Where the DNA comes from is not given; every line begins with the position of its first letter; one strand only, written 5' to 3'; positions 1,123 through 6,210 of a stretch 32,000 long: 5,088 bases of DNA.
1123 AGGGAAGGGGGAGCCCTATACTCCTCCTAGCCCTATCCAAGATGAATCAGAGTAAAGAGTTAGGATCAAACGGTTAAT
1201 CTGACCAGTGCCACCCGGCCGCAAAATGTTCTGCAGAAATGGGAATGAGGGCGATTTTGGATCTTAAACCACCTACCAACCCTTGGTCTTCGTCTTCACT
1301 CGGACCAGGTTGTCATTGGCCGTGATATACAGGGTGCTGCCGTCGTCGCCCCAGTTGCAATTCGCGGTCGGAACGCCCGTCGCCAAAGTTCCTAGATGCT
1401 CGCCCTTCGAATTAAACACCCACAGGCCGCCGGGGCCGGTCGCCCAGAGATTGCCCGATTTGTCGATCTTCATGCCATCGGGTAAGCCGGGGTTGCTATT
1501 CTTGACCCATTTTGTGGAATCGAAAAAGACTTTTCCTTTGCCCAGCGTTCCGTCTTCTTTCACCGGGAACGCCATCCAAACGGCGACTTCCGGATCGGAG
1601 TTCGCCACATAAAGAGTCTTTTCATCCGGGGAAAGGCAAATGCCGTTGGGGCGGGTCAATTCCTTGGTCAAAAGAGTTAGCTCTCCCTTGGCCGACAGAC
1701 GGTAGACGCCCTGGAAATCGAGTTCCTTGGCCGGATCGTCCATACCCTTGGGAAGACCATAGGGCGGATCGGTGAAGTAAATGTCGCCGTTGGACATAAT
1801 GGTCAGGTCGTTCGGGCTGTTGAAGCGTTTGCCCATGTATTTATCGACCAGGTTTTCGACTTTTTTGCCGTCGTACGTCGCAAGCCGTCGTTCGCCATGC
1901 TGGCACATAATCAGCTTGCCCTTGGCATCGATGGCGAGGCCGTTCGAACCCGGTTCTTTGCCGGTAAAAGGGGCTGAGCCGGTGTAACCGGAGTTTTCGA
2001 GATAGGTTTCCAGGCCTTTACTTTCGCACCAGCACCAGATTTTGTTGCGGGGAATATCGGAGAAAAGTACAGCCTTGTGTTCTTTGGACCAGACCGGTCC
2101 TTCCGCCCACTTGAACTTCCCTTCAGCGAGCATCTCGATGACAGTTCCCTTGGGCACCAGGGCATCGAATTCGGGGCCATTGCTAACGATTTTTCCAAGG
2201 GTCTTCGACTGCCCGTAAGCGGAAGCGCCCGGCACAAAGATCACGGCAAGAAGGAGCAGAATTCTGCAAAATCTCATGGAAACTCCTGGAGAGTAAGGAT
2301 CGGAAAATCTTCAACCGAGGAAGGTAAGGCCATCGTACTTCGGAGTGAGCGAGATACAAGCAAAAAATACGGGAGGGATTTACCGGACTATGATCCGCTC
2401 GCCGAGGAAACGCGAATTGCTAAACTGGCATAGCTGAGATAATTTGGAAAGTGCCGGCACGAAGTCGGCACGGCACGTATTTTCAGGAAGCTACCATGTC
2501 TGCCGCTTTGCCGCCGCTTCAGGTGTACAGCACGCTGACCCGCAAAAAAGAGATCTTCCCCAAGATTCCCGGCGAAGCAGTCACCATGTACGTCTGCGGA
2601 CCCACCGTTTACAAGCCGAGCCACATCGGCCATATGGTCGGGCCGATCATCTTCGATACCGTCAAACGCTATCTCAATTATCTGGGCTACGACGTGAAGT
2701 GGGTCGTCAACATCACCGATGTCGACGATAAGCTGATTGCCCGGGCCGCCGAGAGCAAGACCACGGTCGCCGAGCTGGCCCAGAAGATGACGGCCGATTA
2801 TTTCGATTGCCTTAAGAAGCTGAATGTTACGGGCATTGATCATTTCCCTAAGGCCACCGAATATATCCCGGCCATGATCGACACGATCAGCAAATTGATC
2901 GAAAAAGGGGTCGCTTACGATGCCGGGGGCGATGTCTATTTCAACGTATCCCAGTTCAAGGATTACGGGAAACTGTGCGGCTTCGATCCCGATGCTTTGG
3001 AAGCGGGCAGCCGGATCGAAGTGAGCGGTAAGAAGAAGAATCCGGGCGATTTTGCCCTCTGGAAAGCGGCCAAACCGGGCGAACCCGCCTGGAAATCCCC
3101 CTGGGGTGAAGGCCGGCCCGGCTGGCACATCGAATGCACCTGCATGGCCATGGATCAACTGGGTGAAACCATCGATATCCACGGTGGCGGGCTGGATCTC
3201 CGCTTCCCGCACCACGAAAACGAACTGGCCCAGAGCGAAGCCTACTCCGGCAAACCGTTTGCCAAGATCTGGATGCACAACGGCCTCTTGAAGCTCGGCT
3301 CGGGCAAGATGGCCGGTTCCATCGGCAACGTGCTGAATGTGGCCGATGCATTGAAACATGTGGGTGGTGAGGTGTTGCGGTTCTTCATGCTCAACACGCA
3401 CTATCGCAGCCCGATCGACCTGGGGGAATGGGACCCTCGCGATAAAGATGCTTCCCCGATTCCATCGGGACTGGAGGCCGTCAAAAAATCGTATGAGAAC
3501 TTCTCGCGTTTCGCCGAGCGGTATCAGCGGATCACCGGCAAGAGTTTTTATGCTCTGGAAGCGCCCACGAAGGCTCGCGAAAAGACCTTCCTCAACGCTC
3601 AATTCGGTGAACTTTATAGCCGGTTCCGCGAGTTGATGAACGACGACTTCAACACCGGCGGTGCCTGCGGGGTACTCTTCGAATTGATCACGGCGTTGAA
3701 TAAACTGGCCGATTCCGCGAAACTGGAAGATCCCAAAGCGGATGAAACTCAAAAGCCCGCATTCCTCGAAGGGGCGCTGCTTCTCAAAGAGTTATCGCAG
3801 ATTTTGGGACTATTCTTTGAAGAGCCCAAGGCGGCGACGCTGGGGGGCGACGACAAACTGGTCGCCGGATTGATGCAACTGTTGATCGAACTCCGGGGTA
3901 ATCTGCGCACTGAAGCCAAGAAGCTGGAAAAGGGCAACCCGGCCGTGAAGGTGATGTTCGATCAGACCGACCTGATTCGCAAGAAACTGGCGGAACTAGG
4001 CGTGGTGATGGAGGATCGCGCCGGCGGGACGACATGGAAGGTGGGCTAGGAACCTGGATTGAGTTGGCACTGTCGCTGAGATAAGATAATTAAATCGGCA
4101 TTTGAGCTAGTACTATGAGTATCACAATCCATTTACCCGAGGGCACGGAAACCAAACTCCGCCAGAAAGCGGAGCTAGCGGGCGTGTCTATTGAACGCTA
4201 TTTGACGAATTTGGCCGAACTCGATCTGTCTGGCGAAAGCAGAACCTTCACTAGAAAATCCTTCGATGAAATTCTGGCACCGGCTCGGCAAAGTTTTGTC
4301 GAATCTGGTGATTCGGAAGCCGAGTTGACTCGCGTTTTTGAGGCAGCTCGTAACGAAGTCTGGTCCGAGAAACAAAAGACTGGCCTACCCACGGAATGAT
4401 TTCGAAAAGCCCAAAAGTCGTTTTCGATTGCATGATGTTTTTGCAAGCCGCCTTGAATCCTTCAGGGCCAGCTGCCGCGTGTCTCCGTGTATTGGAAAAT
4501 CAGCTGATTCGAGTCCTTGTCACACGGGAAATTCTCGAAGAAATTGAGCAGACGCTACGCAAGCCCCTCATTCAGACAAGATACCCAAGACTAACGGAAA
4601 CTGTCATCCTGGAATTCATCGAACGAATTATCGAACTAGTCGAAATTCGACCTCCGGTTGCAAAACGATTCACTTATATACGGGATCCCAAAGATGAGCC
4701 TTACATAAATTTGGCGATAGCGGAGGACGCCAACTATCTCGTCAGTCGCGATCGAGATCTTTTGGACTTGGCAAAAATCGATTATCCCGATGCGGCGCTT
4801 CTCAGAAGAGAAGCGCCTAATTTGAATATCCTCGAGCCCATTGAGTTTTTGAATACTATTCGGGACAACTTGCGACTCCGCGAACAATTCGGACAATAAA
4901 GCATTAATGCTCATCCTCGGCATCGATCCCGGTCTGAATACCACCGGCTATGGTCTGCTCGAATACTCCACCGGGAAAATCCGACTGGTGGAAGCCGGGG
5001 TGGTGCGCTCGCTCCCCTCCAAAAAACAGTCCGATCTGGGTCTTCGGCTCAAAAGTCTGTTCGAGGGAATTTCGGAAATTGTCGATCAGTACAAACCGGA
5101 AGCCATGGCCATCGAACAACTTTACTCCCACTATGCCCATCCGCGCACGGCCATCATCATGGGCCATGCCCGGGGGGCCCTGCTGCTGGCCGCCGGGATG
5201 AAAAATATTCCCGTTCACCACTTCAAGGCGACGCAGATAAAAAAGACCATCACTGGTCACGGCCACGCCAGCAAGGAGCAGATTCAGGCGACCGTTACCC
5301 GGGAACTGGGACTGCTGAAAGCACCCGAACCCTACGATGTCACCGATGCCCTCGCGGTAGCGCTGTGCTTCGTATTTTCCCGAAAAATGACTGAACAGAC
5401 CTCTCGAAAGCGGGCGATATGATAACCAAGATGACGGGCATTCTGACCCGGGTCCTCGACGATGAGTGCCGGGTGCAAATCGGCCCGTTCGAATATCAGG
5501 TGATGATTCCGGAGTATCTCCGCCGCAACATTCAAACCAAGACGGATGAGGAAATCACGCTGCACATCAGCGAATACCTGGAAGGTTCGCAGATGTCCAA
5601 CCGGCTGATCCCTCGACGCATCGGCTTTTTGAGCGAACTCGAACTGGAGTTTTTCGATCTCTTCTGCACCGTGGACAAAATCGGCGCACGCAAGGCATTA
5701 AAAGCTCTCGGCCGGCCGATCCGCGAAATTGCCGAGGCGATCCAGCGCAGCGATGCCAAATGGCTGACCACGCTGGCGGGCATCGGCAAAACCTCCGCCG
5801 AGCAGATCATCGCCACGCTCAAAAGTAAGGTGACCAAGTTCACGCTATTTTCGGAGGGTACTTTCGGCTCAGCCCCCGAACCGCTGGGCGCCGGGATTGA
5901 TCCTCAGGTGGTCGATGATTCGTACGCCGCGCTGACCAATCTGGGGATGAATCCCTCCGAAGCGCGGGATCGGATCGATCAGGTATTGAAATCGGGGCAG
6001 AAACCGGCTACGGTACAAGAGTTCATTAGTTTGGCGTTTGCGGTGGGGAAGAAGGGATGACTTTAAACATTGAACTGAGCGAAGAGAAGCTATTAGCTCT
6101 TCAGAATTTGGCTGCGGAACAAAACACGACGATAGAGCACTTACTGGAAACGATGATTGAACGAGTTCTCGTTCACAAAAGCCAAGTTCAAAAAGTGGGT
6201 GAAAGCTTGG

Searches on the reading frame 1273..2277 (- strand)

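Call 66: search_protein_families(library=pfam, proteins=[window:1273-2277:-], max_evalue=0.0001)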
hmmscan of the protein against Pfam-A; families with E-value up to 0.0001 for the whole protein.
window:1273-2277:- (334 aa): 2 families
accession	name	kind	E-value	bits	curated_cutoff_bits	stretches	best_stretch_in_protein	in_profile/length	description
PF08450.18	SGL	-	1.2e-45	156.4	26.3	1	57-320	1-244/246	SMP-30/Gluconolactonase/LRE-like region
PF01436.27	NHL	-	1.7e-05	25.1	20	0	152-169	1-18/28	NHL repeat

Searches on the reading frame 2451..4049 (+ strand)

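Call 66: search_protein_families(library=pfam, proteins=[window:2451-4049:+], max_evalue=0.0001)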
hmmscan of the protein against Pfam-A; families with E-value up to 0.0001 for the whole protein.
window:2451-4049:+ (532 aa): 4 families
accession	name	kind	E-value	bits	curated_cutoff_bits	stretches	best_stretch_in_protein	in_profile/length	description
PF01406.26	tRNA-synt_1e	-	1.5e-116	389.4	27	1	39-326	5-293/301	tRNA synthetases class I (C) catalytic domain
PF09190.17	DALR_2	-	2.6e-13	50.7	22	1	391-455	1-56/57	DALR domain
PF09334.17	tRNA-synt_1g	-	1.4e-09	37.6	20.1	1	55-157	12-115/391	tRNA synthetases class I (M)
PF00133.28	tRNA-synt_1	-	8.3e-09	35.1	22.7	0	247-322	335-411/414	tRNA synthetases class I (I, L, M and V)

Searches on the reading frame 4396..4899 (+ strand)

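Call 66: search_protein_families(library=pfam, proteins=[window:4396-4899:+], max_evalue=0.0001)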
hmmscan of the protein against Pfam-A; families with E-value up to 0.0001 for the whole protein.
window:4396-4899:+ (167 aa): 1 family
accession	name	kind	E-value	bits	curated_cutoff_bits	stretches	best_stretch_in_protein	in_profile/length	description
PF13470.12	PIN_3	-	3.4e-17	63.8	27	1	7-121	1-115/115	PIN domain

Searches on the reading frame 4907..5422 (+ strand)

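Call 66: search_protein_families(library=pfam, proteins=[window:4907-5422:+], max_evalue=0.0001)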
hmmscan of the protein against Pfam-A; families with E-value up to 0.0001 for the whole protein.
window:4907-5422:+ (171 aa): 1 family
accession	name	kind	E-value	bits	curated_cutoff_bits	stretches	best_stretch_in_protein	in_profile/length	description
PF02075.23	RuvC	-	8.6e-41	139.7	22.2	1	3-154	1-147/148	Crossover junction endodeoxyribonuclease RuvC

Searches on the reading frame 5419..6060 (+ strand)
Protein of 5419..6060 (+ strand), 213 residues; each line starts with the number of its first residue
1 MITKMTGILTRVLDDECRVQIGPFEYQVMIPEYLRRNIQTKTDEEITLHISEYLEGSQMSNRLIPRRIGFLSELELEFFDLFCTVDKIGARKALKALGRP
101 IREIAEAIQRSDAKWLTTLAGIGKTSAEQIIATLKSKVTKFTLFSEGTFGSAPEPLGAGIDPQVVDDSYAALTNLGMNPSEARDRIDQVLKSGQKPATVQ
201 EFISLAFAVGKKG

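Call 66: search_protein_families(library=pfam, proteins=[window:5419-6060:+], max_evalue=0.0001)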
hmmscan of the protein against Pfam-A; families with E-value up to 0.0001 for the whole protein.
window:5419-6060:+ (213 aa): 2 families
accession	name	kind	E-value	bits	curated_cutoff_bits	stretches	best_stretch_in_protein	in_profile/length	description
PF14520.12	HHH_5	-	6.1e-09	36.7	27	1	79-135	1-56/57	Helix-hairpin-helix domain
PF07499.19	RuvA_C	-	5.4e-06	27.2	24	0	164-207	2-43/47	RuvA, C-terminal domain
